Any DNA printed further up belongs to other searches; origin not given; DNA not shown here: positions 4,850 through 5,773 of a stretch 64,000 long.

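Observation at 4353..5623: Orphan operon: HTH-REC regulator, then a CheY-like REC protein, then acylphosphatase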

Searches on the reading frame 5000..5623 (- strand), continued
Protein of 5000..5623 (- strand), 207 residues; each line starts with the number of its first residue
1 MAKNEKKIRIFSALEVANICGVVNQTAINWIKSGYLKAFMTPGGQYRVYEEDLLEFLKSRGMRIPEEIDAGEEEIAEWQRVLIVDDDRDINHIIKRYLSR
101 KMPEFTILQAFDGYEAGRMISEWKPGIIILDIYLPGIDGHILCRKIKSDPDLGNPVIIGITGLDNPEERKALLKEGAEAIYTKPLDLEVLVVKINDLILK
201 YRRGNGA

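Call 38: predict_structure(alignment_id=A2)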
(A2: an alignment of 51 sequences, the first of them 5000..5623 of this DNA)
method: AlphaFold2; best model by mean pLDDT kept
length: 207 residues; sequences in the alignment: 51
mean_pLDDT: 86.8   pTM: 0.64
mean pLDDT of the five models: 86.8, 84.1, 83.8, 83.8, 83.7
residues with pLDDT >= 90: 135; 70-90: 51; 50-70: 7; < 50: 14
segments of 3 or more residues with pLDDT < 50: 1-6, 71-74, 204-207
pLDDT, mean of each block of 10 residues (from residue 1): 53 91 93 92 91 88 73 66 96 97 96 94 94 91 91 90 87 93 94 92 50
secondary structure, 60 per line:
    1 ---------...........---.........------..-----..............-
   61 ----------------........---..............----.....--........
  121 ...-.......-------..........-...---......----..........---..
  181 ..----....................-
elements in order: E10-12 H13-20 H24-32 E46-49 H50-59 E77-84 H88-101 E106-110 H113-123 E125-131 H139-148 E156-161 H166-175 E179-182 H187-206
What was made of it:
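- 5000..5623 (-): HTH_17 (winged helix, residues 10-59), linker, then a full receiver domain (77-206). This is a DNA-binding response regulator with reversed domain order. The phospho-acceptor is D131, with D85/D86, T161 and K183. AlphaFold model with pLDDT 86.8 (call 38).
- On Response regulator receiver domain (PF00072): HTH-REC protein: The AlphaFold model has five strands and five helices in residues 77-206 (call 38).
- On MerR-family transcription activator: The model shows a strand-helix-helix-strand-helix topology in residues 10-59 (call 38). The HTH is followed by a low-confidence linker (60-76) and a receiver (call 38).
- Closest known: Classical MerR-family activators. Different: There is no coiled-coil dimerisation helix or effector-binding domain; a receiver takes their place (call 38).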

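Call 41: fold_search(model_id=the predicted structure, library=pdb)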
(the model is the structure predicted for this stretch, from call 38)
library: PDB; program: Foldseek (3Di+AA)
matches with E <= 10: 1831; with E <= 0.001: 609
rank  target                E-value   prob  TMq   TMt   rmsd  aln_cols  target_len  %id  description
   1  3cnb_C                3.4e-11  1.00  0.55  0.91   1.3       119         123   29  Crystal structure of signal receiver domain of DNA binding response regulator protein (merR) from Colwellia psychreryt (released 2008-04-08)
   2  3cnb_A                4.7e-11  1.00  0.56  0.92   1.3       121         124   29  Crystal structure of signal receiver domain of DNA binding response regulator protein (merR) from Colwellia psychreryt (released 2008-04-08)
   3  9dvt_R                6.8e-11  1.00  0.53  0.47   1.9       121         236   24  Cryo-EM structure of RpaA bound to PkaiBC DNA and the CTD of the alpha subunit of RNAP from the cyanobacterium Synecho (released 2025-10-15)
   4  9dvt_S                1.5e-10  1.00  0.54  0.48   1.9       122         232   24  Cryo-EM structure of RpaA bound to PkaiBC DNA and the CTD of the alpha subunit of RNAP from the cyanobacterium Synecho (released 2025-10-15)
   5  3lte_G                2.4e-10  1.00  0.54  0.89   2.0       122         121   31  CRYSTAL STRUCTURE OF RESPONSE REGULATOR (SIGNAL RECEIVER DOMAIN) FROM Bermanella marisrubri (released 2010-03-31)
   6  5hm6_A                2.5e-10  1.00  0.53  0.91   1.2       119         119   28  N-terminal domain of BfmR from Acinetobacter baumannii (released 2017-01-18)
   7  6br7_A                2.5e-10  1.00  0.54  0.91   1.2       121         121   28  Beryllium fluorinated receiver domain of BfmR from Acinetobacter baumannii (released 2018-02-21)
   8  6xvu_A                3.0e-10  1.00  0.51  0.73   3.8       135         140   28  Bacteriophytochrome response regulator from Deinococcus radiodurans (released 2021-06-30)
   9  5uht_B                3.4e-10  1.00  0.55  0.93   1.4       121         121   25  Structure of the Thermotoga maritima HK853-BeF3-RR468 complex at pH 5.0 (released 2017-12-27)
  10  2a9o                  4.4e-10  1.00  0.54  0.94   0.9       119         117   30  Crystal structures of an activated YycF homologue, the essential response regulator from S.pneumoniae in complex with Be (released 2006-09-26)
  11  6rh8_C                4.7e-10  1.00  0.55  0.92   1.3       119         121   24  Revisiting pH-gated conformational switch. Complex HK853 mutant H260A -RR468 mutant D53A pH 5.3 (released 2020-02-19)
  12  3dge_C                5.3e-10  1.00  0.54  0.91   1.3       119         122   25  Structure of a histidine kinase-response regulator complex reveals insights into Two-component signaling and a novel c (released 2009-07-07)
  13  5e3j_A                6.0e-10  1.00  0.54  0.92   1.2       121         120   28  The response regulator RstA is a potential drug target for Acinetobacter baumannii (released 2016-05-04)
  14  2pkx_B                7.2e-10  1.00  0.53  0.89   1.6       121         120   27  E.coli response regulator PhoP receiver domain (released 2007-05-22)
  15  8fk2_A                7.7e-10  1.00  0.56  0.94   1.0       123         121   29  The N-terminal VicR from Streptococcus mutans (released 2023-10-25)
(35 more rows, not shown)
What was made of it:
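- On Response regulator receiver domain (PF00072): HTH-REC protein: The top 50 PDB matches are all receivers (call 41).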

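Call 51: search_protein_representatives(alignment_id=A2)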
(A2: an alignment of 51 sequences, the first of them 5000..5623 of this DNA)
Query: 51 sequences, 208 profile positions. Proteins with E-value up to 0.001 (for the whole library): 801718; up to 1e-10: 123094; up to 1e-30: 1067. The best 150 are listed.
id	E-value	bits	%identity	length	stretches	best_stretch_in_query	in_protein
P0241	7.5e-102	355.4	-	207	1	2-202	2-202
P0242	2.3e-99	347.3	-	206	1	1-204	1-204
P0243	9.2e-90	315.9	-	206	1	1-203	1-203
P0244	8.5e-87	306.2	-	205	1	1-203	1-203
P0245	4.2e-80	284.3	-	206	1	1-202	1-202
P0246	3.2e-74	265.1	-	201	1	1-197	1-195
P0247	2.0e-67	242.9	-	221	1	4-204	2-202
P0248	1.5e-66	240.0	-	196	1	1-194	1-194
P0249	7.7e-65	234.5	-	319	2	9-203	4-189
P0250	1.9e-63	229.9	-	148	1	1-118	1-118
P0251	2.2e-61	223.2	-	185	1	1-136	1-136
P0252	2.5e-60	219.7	-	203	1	1-198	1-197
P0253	1.0e-59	217.7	-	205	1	4-197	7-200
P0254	6.5e-58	211.8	-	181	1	1-126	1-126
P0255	1.4e-55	204.2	-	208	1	1-197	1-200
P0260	1.3e-53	197.8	-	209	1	1-199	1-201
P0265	5.0e-51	189.4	-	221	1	1-199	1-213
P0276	1.3e-48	181.5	-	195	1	1-195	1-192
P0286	6.4e-47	175.9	-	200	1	1-200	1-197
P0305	2.7e-45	170.6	-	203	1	4-204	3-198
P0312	4.9e-45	169.8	-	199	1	11-205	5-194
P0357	2.8e-42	160.8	-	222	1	1-203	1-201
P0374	2.5e-41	157.7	-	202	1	1-191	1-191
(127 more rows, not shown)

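Call 53: find_encoding_contigs(protein=P0252, flank=5000, max_places=3)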
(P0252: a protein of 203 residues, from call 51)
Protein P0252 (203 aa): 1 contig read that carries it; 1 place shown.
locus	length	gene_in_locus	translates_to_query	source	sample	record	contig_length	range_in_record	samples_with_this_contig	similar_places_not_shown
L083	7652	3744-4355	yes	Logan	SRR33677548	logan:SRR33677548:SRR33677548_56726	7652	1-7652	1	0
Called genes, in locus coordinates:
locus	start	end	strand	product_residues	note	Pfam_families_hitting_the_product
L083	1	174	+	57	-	?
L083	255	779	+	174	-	PF04290:DctQ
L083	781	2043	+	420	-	PF06808:DctM, PF03600:CitMHS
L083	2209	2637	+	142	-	PF00572:Ribosomal_L13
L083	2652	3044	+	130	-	PF00380:Ribosomal_S9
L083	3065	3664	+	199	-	PF21982:RecX_HTH1 (weak), PF02631:RecX_HTH2 (weak)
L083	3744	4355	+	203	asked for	PF12728:HTH_17 (weak), PF00072:Response_reg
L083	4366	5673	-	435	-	PF10509:GalKase_gal_bdg, PF00288:GHMP_kinases_N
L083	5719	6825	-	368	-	PF01343:Peptidase_S49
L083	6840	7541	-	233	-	PF06161:DUF975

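Call 56: find_encoding_contigs(protein=P0255, flank=4000, max_places=3)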
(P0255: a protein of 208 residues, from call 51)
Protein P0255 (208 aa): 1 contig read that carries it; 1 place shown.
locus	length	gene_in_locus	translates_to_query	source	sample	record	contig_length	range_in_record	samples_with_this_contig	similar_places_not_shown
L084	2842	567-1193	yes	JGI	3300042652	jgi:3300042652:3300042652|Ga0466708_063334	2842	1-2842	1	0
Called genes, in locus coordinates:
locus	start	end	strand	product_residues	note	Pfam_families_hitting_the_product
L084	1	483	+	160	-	?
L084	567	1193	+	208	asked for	PF12728:HTH_17, PF00072:Response_reg (weak)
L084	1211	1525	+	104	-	PF00708:Acylphosphatase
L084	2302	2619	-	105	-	PF14384:BrnA_antitoxin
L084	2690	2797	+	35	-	-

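Call 57: find_encoding_contigs(protein=P0260, flank=4000, max_places=3)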
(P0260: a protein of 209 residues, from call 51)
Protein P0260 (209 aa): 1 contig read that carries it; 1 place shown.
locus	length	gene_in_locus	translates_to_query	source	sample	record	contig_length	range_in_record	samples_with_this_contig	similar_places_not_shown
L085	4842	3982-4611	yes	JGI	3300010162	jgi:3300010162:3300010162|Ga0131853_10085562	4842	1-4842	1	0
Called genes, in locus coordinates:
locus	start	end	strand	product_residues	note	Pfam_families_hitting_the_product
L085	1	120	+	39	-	?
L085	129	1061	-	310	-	PF04286:DUF445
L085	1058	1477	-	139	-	-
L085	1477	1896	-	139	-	PF27362:TP_0070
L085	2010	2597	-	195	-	-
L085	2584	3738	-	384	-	-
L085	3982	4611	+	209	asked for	PF12728:HTH_17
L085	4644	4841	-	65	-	?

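Call 58: find_encoding_contigs(protein=P0276, flank=4000, max_places=3)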
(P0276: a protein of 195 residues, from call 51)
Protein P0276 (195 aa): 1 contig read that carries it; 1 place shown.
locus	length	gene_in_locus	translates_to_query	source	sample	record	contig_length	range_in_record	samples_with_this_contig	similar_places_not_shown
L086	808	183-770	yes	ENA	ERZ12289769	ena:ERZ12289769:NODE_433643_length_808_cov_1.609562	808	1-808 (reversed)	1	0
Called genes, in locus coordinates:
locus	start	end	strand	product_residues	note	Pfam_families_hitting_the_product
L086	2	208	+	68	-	?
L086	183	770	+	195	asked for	PF12728:HTH_17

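Call 59: find_encoding_contigs(protein=P0265, flank=4000, max_places=3)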
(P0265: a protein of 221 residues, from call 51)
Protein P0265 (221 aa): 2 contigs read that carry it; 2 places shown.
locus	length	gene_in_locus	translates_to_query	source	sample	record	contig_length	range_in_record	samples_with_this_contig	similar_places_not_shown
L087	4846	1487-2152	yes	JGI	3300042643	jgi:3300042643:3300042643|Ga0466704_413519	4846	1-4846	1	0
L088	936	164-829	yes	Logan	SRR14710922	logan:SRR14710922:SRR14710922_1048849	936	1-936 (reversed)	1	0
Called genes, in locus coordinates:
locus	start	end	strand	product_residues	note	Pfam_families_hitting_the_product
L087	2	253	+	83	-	?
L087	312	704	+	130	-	PF00380:Ribosomal_S9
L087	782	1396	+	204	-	PF21982:RecX_HTH1 (weak), PF02631:RecX_HTH2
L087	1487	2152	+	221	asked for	PF12728:HTH_17 (weak)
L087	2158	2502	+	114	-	PF00708:Acylphosphatase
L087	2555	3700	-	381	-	PF01656:CbiA, PF06564:CBP_BcsQ (faint), PF10609:ParA, PF13614:AAA_31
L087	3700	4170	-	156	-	-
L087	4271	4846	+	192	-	?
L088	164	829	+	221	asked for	PF12728:HTH_17 (weak)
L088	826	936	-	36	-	?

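Call 60: find_encoding_contigs(protein=P0253, flank=4000, max_places=3)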
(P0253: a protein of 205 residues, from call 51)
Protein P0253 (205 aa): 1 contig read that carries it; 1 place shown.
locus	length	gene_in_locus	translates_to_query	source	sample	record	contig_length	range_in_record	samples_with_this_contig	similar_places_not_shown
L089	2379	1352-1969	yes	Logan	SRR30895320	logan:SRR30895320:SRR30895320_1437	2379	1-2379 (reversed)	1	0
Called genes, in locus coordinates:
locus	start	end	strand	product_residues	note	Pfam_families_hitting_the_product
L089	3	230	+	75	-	?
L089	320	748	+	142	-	PF00572:Ribosomal_L13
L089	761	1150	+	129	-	PF00380:Ribosomal_S9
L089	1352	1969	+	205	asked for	PF12728:HTH_17 (weak), PF00072:Response_reg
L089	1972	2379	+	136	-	?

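Call 61: find_encoding_contigs(protein=P0312, flank=4000, max_places=3)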
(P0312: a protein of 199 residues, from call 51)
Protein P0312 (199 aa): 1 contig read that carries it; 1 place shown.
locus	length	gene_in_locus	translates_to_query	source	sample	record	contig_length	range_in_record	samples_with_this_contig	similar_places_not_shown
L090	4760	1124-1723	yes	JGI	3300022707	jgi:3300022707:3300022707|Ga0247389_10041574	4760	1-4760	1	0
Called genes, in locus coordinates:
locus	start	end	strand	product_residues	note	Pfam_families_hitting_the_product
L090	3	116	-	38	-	?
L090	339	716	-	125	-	PF00072:Response_reg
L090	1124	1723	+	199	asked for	PF12728:HTH_17, PF00072:Response_reg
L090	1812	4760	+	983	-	?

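Call 62: search_protein_families(library=pfam, proteins=[L089:1972-2379:+, L090:1812-4760:+, L084:1211-1525:+, L087:2158-2502:+, L085:2584-3738:-, L090:339-716:-], max_evalue=0.001)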
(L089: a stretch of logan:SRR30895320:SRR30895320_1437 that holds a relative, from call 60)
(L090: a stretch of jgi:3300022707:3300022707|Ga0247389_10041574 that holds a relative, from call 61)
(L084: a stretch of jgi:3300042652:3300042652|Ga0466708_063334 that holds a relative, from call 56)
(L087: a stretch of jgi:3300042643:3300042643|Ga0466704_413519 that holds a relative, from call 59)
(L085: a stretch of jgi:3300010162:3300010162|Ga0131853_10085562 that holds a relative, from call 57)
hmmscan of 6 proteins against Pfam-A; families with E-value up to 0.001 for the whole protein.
L089:1972-2379:+ (136 aa): 1 family
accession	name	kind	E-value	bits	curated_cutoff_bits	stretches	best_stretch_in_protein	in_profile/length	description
PF00596.27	Aldolase_II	-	1.8e-27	96.8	22.2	1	10-135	3-133/183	Class II Aldolase and Adducin N-terminal domain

L090:1812-4760:+ (983 aa): 5 families
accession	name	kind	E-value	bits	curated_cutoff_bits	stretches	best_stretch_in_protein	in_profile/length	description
PF00041.27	fn3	-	4.6e-37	126.5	25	3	40-136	2-78/84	Fibronectin type III domain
PF16656.11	Pur_ac_phosph_N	-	9e-14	52.3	30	0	51-136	11-86/93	Purple acid Phosphatase, N-terminal domain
PF16655.11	PhoD_N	-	1.9e-08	35.1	30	0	624-646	61-83/90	PhoD-like phosphatase, N-terminal domain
PF10179.15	NDNF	-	0.00049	20.6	27.3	0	94-133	77-116/127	Neuron-derived neurotrophic factor, first Fn(III) domain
PF25788.1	Ig_Rha78A_N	-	0.00077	20.1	27.4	0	113-137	71-95/105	Rha78A-like, N-terminal immunoglobulin domain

L084:1211-1525:+ (104 aa): 1 family
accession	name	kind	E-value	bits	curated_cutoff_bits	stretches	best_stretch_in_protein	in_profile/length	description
PF00708.24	Acylphosphatase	-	1.7e-24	86.3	22.5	1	18-102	2-85/85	Acylphosphatase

L087:2158-2502:+ (114 aa): 1 family
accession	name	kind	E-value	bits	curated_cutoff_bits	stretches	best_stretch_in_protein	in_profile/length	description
PF00708.24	Acylphosphatase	-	1.3e-24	86.8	22.5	1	22-104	2-83/85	Acylphosphatase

L085:2584-3738:- (384 aa): 0 families

L090:339-716:- (125 aa): 1 family
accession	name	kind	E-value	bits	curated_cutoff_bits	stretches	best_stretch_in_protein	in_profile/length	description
PF00072.30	Response_reg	-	4.6e-19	69.1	30.2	1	4-115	1-110/111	Response regulator receiver domain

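Call 67: find_related_loci(query=A4, collection=metagenome_contigs, flank=3000)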
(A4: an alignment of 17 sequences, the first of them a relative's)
Query A4 (195 aa) in metagenome_contigs; peptide patterns used: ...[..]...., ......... (x = any residue, [..] = any of these).
600 stretches matched a pattern (row limit reached: there are more); 555 encode a relative of the query (tblastn E <= 1e-3); the best 80 are kept; 80 distinct loci.
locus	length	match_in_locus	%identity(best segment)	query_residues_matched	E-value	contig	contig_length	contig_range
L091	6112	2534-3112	97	1-193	1e-125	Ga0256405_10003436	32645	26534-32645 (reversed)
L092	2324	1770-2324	97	1-185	5e-126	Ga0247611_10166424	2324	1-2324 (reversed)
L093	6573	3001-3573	89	1-191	4e-115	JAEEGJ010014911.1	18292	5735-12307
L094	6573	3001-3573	88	1-191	1e-114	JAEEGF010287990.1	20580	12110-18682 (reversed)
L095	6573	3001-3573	91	1-191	3e-114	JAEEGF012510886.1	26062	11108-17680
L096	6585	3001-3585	86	1-195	2e-110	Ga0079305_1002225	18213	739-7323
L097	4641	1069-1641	86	1-191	2e-109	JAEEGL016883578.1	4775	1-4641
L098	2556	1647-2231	46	1-193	1e-52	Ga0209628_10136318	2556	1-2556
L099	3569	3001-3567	47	1-190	3e-52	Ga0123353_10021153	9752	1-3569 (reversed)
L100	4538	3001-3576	46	1-193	5e-51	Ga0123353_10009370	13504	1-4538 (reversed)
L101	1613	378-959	46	1-192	1e-51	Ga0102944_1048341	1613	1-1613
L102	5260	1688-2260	44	1-193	1e-49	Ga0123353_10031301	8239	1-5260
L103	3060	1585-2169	45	1-193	1e-49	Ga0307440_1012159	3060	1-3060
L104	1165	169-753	46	1-191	4e-52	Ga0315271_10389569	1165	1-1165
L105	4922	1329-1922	46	1-195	9e-50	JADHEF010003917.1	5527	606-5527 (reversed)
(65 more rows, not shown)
